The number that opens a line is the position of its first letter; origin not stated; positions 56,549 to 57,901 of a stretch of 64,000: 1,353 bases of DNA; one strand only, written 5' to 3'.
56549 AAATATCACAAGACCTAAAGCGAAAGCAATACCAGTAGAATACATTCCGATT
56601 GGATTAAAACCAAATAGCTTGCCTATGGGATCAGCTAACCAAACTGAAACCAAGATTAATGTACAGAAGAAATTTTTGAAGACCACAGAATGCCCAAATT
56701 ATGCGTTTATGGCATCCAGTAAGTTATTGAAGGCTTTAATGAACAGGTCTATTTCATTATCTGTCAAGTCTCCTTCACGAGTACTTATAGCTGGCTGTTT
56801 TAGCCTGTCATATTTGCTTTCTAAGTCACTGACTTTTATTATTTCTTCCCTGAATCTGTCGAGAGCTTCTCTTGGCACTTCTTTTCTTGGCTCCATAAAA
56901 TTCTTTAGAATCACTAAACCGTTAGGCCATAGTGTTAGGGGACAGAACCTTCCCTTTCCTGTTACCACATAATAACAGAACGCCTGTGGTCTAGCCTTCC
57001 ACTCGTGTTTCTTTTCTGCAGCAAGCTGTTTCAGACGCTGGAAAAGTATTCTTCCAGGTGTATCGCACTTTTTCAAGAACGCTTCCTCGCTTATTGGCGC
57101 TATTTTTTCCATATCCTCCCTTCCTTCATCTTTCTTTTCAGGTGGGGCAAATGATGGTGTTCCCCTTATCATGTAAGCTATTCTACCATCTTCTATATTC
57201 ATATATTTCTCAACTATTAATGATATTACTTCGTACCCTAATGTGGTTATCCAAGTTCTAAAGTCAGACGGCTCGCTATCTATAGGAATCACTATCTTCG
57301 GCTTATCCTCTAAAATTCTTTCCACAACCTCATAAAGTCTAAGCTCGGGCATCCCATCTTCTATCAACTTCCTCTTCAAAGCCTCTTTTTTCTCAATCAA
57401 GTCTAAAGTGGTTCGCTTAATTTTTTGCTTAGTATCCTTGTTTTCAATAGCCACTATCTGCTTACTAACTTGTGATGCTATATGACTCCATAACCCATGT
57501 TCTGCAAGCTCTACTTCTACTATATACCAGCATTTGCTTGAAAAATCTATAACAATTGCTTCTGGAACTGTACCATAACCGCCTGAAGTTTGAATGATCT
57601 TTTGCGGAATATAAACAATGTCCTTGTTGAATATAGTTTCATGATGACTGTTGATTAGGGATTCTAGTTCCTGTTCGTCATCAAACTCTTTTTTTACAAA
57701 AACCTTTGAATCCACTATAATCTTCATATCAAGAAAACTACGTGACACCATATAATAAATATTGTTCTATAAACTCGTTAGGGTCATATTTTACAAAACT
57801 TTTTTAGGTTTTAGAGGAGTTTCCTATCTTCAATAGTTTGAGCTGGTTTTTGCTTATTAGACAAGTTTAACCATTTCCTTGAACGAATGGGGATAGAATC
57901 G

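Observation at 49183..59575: ~10.4 kb integrated element at tRNA-Trp bounded by a 15-bp direct repeat and carrying an integrase, an R-M module and several uncharacterised nuclease/wHTH/RHH genes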

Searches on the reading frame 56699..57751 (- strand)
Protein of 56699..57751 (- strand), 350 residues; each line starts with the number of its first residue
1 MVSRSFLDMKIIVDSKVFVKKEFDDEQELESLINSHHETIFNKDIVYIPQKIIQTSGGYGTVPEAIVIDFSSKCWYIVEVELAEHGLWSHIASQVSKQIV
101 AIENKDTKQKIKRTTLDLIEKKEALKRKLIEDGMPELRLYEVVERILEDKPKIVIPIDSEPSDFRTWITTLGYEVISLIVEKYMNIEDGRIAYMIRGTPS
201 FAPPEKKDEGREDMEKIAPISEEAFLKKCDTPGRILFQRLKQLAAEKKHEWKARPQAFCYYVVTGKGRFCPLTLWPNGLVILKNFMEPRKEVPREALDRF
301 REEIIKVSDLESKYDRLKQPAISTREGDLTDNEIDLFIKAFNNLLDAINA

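Call 10: search_protein_families(library=pfam, max_evalue=0.1, proteins=[window:56699-57751:-])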
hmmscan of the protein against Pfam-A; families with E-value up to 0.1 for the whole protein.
window:56699-57751:- (350 aa): 1 family
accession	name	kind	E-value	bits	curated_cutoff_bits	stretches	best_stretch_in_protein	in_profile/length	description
PF14959.11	GSAP-16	-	0.029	14.7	27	1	135-177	31-70/108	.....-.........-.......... protein C-term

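Call 11: search_protein_families(library=padloc, max_evalue=0.1, proteins=[window:56699-57751:-])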
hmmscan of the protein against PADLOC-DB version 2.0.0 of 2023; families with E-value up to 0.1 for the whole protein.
window:56699-57751:- (350 aa): 0 families

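Call 47: search_protein_families(library=phrogs, max_evalue=0.01, proteins=[window:56699-57751:-])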
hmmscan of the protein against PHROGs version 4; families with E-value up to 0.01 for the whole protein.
window:56699-57751:- (350 aa): 0 families

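Call 48: search_protein_families(library=ncbifam, max_evalue=0.01, proteins=[window:56699-57751:-])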
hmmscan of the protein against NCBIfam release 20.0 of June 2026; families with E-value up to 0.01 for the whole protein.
window:56699-57751:- (350 aa): 0 families

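Call 52: find_homologous_proteins(query=window:56699-57751:-)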
Query window:56699-57751:- (350 aa): 11 proteins with E <= 0.001 among 2525 candidates.
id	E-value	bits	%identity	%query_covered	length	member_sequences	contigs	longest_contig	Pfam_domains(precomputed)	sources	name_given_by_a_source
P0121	1.2e-224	762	100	98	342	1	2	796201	-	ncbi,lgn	ncbi:MAG: hypothetical protein QXJ17_03990 [Nitrososphaeria archaeon]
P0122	6.8e-163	559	73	97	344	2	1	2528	-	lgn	-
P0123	1.9e-139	482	64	97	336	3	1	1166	-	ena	-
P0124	3.5e-139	481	64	97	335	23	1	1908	-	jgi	-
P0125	3.7e-136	471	63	97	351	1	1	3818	-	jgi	-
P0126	2.7e-134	465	60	97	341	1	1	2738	-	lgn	-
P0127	7.9e-98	345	47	97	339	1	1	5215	-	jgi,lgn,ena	-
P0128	5.5e-92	326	45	97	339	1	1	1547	-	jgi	jgi:hypothetical protein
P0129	1.4e-88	315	43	97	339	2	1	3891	-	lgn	-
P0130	1.4e-86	308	43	97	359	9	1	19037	-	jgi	-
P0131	7.5e-84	299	40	98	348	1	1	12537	-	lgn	-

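Call 62: predict_structure(alignment_id=A2)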
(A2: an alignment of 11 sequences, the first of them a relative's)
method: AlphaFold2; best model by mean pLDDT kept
length: 342 residues; sequences in the alignment: 11
mean_pLDDT: 82.3   pTM: 0.56
mean pLDDT of the five models: 82.3, 81.0, 80.3, 78.9, 73.9
residues with pLDDT >= 90: 120; 70-90: 179; 50-70: 25; < 50: 18
segments of 3 or more residues with pLDDT < 50: 191-208
pLDDT, mean of each block of 10 residues (from residue 1): 86 90 90 85 75 86 88 77 77 81 92 86 75 86 89 79 79 92 80 36 41 91 92 97 89 88 88 80 86 89 74 75 90 94 60
secondary structure, 60 per line:
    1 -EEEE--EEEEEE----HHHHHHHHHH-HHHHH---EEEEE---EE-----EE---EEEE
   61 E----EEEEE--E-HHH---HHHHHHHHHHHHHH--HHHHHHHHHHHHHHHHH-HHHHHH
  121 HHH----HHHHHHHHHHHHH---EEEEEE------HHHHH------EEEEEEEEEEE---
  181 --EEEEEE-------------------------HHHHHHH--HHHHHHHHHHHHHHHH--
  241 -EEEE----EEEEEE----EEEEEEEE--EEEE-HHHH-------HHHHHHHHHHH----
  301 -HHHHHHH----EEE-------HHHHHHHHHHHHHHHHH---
elements in order: E2-5 E8-13 H18-27 H29-33 E37-41 E57-61 E66-70 H81-94 H97-113 H115-123 H128-140 E144-149 H156-160 E167-177 E183-188 H214-220 H223-238 E242-245 E250-255 E260-267 E270-273 H275-278 H286-296 H302-308 E313-315 H323-339
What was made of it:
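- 56699..57727 (-): 342-aa protein: an N-terminal PD-(D/E)xK nuclease fold plus a C-terminal domain. AlphaFold2 model, pLDDT 82 (call 62).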

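Call 81: find_encoding_contigs(protein=P0130, flank=8000, max_places=2)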
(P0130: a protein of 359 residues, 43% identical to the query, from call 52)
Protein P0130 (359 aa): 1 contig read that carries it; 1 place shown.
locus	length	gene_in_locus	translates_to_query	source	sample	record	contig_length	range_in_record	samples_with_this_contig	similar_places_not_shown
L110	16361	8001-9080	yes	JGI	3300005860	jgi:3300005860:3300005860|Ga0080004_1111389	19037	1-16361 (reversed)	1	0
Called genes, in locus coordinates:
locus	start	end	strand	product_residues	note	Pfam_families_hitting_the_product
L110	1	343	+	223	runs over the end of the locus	PF01917:Flagellin_arch-type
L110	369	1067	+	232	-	-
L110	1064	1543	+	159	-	PF01917:Flagellin_arch-type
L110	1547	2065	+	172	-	-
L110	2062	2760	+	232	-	PF06745:ATPase, PF23442:DUF7125 (faint)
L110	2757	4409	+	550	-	PF00437:T2SSE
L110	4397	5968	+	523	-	-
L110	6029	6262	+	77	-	-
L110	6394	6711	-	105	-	-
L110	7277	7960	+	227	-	-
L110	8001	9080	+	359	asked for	-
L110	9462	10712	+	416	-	PF09376:NurA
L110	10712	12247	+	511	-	PF01935:DUF87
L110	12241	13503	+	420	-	PF00149:Metallophos, PF12850:Metallophos_2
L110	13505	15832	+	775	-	PF02463:SMC_N, PF13175:AAA_15, PF13304:AAA_21 (weak), PF13476:AAA_23, PF13514:AAA_27, PF13555:AAA_29 (weak), PF02463:SMC_N (weak)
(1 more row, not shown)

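Call 82: find_encoding_contigs(protein=P0131, flank=8000, max_places=2)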
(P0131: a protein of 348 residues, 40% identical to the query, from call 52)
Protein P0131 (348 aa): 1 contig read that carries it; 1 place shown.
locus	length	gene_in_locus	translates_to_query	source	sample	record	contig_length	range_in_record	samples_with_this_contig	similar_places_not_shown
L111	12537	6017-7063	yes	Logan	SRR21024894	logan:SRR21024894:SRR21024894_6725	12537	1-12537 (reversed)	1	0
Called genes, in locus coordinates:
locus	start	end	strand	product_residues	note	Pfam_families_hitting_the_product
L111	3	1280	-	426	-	?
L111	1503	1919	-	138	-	-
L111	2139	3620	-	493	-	-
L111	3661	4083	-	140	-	PF01878:EVE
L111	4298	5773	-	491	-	PF13432:TPR_16 (faint), PF07719:TPR_2 (faint), PF13181:TPR_8 (faint), PF13414:TPR_11 (faint), PF13428:TPR_14 (faint), PF21033:RMD1-3 (faint), PF00515:TPR_1 (faint), PF13431:TPR_17 (faint), +1 more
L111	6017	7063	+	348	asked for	-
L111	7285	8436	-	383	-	-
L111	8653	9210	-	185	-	-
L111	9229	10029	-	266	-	-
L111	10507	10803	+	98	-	-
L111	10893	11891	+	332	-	PF13175:AAA_15, PF13304:AAA_21 (weak), PF13175:AAA_15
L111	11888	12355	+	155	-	-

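Call 83: find_encoding_contigs(protein=P0127, flank=8000, max_places=2)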
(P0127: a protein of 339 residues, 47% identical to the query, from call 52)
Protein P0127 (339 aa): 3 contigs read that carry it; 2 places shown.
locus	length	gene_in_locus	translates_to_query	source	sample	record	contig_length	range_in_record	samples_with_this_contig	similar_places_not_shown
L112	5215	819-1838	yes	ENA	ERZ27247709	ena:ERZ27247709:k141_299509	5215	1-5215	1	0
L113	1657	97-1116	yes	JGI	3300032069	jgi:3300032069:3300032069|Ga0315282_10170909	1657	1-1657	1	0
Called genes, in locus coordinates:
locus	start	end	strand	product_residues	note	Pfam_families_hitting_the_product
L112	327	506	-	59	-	-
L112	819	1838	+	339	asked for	-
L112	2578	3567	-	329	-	-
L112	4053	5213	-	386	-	?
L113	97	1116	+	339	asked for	-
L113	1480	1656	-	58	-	?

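Call 105: search_protein_families(library=padloc, alignment_id=A2, max_evalue=0.01)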
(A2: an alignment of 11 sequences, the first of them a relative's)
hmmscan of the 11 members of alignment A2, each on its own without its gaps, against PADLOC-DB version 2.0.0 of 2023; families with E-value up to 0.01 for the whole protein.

A. member 1, P0121 (342 aa): 0 families

B. families by the number of members that match (of 11 scanned): 0 families

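Call 112: find_encoding_contigs(protein=P0121, flank=10000, max_places=4)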
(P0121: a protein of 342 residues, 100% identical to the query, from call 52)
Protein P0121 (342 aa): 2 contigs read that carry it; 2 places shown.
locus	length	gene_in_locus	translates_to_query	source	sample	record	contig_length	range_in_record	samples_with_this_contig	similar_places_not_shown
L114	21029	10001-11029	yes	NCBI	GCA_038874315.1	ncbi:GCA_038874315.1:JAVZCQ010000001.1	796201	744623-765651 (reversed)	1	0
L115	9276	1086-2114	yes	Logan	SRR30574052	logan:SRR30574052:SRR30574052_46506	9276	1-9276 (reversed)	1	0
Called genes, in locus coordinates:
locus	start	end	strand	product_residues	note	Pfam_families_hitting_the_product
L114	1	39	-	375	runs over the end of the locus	PF01751:Toprim (weak), PF13155:Toprim_2 (weak), PF13662:Toprim_4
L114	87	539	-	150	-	PF01751:Toprim (weak), PF13362:Toprim_3 (weak)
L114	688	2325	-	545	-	PF03483:B3_4 (weak), PF03484:B5, PF17759:tRNA_synthFbeta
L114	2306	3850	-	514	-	PF00152:tRNA-synt_2 (faint), PF01409:tRNA-synt_2d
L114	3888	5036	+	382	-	PF00579:tRNA-synt_1b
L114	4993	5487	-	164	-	PF01467:CTP_transf_like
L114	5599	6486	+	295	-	PF00557:Peptidase_M24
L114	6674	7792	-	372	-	PF07431:DUF1512, PF23542:DUF1512_C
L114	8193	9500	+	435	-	-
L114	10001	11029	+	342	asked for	-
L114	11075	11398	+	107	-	-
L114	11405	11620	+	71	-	-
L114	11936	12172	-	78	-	-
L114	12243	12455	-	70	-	-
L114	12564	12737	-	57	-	-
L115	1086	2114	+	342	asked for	-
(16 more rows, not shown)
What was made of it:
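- Tried and rejected: The source contig was found through P0121 instead (call 112).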
